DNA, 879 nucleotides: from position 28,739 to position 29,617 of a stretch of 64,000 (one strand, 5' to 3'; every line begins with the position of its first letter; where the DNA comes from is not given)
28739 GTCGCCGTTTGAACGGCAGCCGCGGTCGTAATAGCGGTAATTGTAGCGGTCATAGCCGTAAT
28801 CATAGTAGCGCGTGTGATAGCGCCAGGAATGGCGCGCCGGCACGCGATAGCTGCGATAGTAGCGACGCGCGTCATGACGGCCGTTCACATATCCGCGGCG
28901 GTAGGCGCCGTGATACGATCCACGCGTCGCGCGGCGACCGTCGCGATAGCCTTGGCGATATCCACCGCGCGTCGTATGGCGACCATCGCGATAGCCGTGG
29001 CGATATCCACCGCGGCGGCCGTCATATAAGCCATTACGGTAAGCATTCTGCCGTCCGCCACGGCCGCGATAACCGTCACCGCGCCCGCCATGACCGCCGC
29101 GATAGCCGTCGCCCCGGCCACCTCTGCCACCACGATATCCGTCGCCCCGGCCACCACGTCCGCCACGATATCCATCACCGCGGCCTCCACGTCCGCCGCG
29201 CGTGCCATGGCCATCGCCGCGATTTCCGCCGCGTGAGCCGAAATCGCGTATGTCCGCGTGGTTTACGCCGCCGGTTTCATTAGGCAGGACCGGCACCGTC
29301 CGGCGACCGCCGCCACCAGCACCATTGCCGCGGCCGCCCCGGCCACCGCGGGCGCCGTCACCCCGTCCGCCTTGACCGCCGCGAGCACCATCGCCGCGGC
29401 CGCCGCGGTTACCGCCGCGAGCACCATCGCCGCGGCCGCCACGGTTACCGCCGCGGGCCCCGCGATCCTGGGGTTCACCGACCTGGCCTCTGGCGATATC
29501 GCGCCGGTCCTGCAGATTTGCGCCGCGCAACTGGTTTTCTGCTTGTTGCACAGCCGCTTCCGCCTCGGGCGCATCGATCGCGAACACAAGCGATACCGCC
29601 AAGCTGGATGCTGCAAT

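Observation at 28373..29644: Secreted bacterial protein built from eukaryote-style RGG boxes and eight RGD tripeptides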

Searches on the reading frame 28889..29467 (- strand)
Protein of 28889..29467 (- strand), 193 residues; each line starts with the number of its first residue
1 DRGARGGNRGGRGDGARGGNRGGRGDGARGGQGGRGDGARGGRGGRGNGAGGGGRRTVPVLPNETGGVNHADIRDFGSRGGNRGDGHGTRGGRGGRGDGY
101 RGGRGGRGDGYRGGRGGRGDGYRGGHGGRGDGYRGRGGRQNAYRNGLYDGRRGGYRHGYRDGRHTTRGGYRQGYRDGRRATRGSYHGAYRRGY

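Call 53: find_homologous_proteins(query=window:28889-29467:-, max_evalue=0.001)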
Query seq(193 aa): 8000 candidates shared short words with the query, none scored E <= 0.001.
